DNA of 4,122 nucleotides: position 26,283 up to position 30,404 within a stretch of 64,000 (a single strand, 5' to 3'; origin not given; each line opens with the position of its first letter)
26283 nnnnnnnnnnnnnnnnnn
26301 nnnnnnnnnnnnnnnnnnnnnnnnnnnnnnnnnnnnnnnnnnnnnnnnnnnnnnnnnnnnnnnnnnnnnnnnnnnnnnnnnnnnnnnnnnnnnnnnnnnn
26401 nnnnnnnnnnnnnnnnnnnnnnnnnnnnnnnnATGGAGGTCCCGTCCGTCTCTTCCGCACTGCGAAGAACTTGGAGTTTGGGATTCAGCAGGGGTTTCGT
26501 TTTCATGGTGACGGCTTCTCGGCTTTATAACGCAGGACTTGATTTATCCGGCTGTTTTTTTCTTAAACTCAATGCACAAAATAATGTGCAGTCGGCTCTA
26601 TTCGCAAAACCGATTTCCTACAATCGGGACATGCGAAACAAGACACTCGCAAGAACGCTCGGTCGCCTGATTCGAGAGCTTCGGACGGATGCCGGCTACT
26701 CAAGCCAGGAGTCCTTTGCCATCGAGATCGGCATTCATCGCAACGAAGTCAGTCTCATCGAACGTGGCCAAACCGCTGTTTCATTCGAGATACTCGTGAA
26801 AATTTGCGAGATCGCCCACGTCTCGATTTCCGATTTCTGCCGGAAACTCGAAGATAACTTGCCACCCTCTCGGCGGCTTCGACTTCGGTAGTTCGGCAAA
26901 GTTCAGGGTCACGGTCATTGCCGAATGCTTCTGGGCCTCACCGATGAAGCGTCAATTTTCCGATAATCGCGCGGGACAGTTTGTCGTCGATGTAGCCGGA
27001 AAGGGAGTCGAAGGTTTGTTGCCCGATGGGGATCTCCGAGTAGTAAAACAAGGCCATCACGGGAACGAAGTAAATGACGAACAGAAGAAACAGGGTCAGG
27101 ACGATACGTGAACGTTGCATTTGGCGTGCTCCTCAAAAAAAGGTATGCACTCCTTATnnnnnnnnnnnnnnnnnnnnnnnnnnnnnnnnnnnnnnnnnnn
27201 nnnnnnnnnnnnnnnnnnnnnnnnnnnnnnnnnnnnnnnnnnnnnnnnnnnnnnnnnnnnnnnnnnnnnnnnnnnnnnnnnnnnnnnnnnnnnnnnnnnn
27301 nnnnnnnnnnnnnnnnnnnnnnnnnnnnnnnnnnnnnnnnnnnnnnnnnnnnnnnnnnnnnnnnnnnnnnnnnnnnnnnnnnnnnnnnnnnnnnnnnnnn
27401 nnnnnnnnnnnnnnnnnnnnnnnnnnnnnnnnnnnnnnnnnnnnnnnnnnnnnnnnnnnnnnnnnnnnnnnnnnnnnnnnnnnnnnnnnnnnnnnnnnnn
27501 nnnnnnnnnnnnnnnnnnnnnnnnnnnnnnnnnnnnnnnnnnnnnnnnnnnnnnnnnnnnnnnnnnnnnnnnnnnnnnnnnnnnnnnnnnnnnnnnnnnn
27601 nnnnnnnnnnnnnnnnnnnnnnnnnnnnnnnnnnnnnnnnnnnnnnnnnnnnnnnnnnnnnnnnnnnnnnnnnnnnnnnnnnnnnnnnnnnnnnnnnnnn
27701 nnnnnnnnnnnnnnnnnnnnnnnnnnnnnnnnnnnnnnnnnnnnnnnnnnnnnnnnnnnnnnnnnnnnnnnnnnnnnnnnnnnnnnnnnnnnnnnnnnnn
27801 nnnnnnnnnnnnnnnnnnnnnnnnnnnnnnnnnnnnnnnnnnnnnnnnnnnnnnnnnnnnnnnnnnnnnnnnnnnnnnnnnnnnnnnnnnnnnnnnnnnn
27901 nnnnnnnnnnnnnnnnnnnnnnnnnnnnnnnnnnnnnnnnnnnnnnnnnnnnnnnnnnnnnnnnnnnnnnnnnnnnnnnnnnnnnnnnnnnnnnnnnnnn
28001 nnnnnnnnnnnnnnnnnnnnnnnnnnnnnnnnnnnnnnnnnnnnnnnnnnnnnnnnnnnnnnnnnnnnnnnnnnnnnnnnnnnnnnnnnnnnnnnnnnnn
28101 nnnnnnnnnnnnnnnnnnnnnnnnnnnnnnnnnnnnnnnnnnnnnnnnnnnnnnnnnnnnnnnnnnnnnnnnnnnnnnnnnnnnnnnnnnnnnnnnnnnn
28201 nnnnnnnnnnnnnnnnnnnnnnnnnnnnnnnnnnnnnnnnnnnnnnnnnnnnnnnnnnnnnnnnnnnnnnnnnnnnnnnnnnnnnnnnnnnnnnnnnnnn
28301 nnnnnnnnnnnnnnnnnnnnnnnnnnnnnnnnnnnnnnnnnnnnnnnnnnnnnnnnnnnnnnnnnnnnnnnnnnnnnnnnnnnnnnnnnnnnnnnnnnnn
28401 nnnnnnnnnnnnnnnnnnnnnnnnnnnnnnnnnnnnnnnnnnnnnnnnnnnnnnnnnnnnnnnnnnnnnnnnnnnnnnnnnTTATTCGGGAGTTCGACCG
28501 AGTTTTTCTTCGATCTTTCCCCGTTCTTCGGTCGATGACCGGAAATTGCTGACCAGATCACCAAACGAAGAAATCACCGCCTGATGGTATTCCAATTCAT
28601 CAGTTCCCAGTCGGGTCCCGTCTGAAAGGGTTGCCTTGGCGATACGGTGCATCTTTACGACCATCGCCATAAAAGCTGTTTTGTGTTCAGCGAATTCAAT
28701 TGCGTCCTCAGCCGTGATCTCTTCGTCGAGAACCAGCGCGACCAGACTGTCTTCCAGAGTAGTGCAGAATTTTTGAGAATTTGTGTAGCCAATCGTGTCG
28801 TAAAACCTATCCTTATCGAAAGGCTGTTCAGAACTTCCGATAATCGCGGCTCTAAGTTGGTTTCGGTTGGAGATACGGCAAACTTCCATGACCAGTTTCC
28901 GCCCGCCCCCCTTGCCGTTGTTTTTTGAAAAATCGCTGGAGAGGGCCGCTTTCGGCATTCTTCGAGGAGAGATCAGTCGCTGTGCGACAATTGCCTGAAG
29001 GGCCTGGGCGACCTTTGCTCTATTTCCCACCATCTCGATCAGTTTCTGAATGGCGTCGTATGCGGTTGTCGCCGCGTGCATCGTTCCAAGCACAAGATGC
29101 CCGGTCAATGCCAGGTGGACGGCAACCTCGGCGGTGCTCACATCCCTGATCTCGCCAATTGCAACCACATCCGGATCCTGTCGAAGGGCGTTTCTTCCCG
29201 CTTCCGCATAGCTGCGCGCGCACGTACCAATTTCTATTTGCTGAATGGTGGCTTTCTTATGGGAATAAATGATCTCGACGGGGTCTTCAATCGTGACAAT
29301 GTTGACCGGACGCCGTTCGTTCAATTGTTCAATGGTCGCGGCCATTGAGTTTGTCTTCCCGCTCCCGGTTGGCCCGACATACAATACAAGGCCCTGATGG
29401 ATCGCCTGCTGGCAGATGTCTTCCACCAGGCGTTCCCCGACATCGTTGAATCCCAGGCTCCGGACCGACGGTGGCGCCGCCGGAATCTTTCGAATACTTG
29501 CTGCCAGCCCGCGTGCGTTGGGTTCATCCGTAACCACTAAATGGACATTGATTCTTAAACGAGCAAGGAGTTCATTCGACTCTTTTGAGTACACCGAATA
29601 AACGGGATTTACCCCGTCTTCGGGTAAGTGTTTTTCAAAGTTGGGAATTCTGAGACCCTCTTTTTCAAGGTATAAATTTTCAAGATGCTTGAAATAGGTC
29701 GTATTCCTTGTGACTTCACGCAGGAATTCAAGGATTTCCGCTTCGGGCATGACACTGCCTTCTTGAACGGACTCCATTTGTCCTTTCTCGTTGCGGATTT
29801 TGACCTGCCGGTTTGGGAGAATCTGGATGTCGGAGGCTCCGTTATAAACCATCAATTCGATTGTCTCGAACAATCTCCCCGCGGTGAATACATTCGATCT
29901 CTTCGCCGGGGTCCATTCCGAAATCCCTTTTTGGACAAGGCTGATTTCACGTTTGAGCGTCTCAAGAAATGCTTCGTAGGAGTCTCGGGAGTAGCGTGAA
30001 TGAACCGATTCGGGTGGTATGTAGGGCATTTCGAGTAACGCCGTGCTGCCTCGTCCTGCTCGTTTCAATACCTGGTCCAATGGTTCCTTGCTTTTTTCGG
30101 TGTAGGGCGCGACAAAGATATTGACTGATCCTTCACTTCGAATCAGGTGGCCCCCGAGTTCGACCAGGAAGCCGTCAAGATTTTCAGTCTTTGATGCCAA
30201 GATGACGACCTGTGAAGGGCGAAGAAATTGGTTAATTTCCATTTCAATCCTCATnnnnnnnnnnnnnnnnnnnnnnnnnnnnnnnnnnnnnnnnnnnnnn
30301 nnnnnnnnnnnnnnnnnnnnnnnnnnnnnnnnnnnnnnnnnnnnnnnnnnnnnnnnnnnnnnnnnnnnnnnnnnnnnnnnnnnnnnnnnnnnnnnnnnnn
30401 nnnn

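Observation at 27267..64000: Sigma-54-controlled chimeric transfer apparatus: Trb-type T4SS components (VirB2-B6) followed by a secretin/GspE/GspF/GspL-M/PilT module with no VirB7-B11 or VirD4 in view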

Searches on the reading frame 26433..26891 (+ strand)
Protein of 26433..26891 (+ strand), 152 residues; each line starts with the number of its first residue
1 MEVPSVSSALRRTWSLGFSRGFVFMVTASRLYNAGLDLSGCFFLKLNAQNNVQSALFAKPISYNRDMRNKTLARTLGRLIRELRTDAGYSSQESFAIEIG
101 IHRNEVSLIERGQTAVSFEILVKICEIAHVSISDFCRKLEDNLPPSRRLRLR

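Call 9: search_protein_families(library=pfam, proteins=[window:26433-26891:+], max_evalue=0.01)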
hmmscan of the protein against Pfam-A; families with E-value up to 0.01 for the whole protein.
window:26433-26891:+ (152 aa): 4 families
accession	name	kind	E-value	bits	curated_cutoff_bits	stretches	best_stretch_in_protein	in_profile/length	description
PF01381.28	HTH_3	-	1.2e-08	35.3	23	1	80-135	1-55/55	Helix-turn-helix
PF13560.12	HTH_31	-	5.4e-08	33.5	27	1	76-131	2-57/64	Helix-turn-helix domain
PF13443.12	HTH_26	-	1.5e-06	28.8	22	1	80-136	2-58/63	Cro/C1-type HTH DNA-binding domain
PF12844.13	HTH_19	-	0.00097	19.4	30.2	1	77-127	1-50/64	Helix-turn-helix domain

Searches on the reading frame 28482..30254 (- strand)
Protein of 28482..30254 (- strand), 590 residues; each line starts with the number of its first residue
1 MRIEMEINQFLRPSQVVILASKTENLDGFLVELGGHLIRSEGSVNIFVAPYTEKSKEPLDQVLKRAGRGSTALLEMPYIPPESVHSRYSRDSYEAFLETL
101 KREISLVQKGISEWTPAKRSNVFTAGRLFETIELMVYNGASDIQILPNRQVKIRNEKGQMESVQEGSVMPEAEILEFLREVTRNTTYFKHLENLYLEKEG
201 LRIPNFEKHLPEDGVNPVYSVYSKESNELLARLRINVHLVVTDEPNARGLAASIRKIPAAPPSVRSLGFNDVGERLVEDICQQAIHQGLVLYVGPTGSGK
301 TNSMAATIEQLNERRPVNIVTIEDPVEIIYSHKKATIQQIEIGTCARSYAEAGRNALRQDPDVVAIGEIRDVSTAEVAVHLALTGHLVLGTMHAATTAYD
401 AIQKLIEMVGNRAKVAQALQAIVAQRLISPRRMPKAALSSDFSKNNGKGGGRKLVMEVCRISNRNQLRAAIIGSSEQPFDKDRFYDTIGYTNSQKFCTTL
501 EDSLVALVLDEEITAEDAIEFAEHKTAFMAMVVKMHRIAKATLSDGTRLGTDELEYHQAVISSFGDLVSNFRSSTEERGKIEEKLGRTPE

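Call 3: search_protein_families(library=pfam, proteins=[window:28482-30254:-], max_evalue=0.01)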
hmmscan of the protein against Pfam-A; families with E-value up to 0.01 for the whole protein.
window:28482-30254:- (590 aa): 3 families
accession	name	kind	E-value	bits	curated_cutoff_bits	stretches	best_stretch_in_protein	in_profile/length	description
PF00437.27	T2SSE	-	1e-44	153.2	24.9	1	236-429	91-279/370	Type II/IV secretion system protein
PF04851.21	ResIII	-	0.0025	18.2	22.5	1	278-333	13-70/164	Type III restriction enzyme, res subunit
PF13401.12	AAA_22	-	0.0047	17.7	27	0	286-325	4-42/130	AAA domain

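Call 25: search_solved_structures(query=window:28482-30254:-, max_evalue=0.001)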
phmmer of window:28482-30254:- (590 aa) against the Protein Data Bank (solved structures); distinct sequences matched with E-value up to 0.001: 29.
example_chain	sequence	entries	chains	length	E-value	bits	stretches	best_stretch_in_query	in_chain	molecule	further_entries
2ewv_A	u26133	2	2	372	9.9e-41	143.4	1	248-436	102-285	twitching motility protein PilT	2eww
2gsz_A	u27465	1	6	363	1e-40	143.4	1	248-436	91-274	twitching motility protein PilT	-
2eyu_A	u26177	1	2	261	7e-38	134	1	258-436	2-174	twitching motility protein PilT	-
3jvu_A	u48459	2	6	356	9.5e-33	117.1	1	247-429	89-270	Twitching mobility protein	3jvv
6ojx_A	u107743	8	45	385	5.6e-32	114.5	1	257-437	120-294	Twitching motility pilus retraction ATPase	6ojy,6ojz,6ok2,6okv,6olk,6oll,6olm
5zfq_A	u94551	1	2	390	1.3e-31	113.3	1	266-411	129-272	Twitching motility pilus retraction protein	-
5fl3_A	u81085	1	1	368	2.6e-31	112.3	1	257-436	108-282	PILI RETRACTION PROTEIN PILT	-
10my_A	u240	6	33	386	2.6e-29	105.7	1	280-524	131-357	PilT/PilU family type 4a pilus ATPase | Twitching motility protein PilT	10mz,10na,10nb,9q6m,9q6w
5zfr_A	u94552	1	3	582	1e-26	97.1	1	281-428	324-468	Type IV pilus biogenesis ATPase PilB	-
5tsg_B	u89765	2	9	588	2.7e-26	95.8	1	282-428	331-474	Type IV pilus biogenesis ATPase PilB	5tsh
6olj_C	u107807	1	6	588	2.7e-26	95.8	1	282-428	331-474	Type IV pilus biogenesis ATPase PilB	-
9n32_A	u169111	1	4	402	4.6e-26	95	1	285-429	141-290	PilU protein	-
4pht_A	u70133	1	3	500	1.7e-25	93.1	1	263-429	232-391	General secretory pathway protein E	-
1p9r_A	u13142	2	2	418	7.2e-25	91.1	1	287-429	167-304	General secretion pathway protein E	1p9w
4kss_A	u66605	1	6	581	1.3e-24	90.2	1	287-429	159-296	Type II secretion system protein E, hemolysin-coregulated protein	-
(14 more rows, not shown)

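Call 49: search_protein_families(library=ncbifam, proteins=[window:28482-30254:-], max_evalue=0.01)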
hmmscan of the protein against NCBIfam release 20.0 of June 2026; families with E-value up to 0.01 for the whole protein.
window:28482-30254:- (590 aa): 16 families
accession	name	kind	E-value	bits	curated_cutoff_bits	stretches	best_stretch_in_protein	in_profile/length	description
TIGR01420.1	pilT_fam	subfamily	4.5e-56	190.5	319.1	1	230-525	77-341/343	PilT/PilU family type 4a pilus ATPase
NF041000.1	ATPase_ComGA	equivalog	3.3e-40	137.8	300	1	280-429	123-266/267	competence type IV pilus ATPase ComGA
TIGR02538.1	type_IV_pilB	equivalog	1e-38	133.3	675.65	1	264-428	295-452/564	type IV-A pilus assembly ATPase PilB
TIGR02533.1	type_II_gspE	equivalog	3e-38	131.7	630.25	1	264-428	222-379/486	type II secretion system ATPase GspE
NF007755.0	PRK10436.1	equivalog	3.5e-36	124.8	617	1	265-428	199-355/465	type II secretion system protein GspE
NF053534.1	T4PilAsmATPsTfpB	equivalog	2.2e-33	115.5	850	1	265-428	316-472/584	type IV pilus assembly ATPase TfpB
TIGR02525.1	plasmid_TraJ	equivalog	2.9e-28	98.9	368.3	1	232-426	99-296/372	plasmid transfer ATPase TraJ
TIGR02524.1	dot_icm_DotB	equivalog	2.6e-24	86.1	463.3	1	232-431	87-282/358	Dot/Icm type IV secretion system ATPase DotB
NF058587.1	archaellum_moto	equivalog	2.6e-14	52.9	550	1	234-405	223-393/527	archaellum flagellar ATPase motor FlaI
NF053672.1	bindosome_BasE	exception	1.5e-10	40.5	1000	1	243-414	224-397/512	bindosome assembly system ATPase subunit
TIGR02782.1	TrbB_P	equivalog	7.2e-10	38.6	304.55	1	288-422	137-275/303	P-type conjugative transfer ATPase TrbB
TIGR02788.1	VirB11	equivalog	2.9e-09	36.4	249.95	1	278-415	134-272/308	P-type DNA transfer ATPase VirB11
TIGR03819.1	heli_sec_ATPase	hypoth_equivalog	5.5e-09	35.7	373.15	1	242-398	132-291/340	TadA family conjugal transfer-associated ATPase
NF010425.0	PRK13851.1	equivalog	3.2e-07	29.5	461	1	288-416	163-291/344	type IV secretion system protein VirB11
NF010407.0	PRK13833.1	subfamily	1.6e-06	27.8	499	1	281-424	137-276/323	conjugal transfer protein TrbB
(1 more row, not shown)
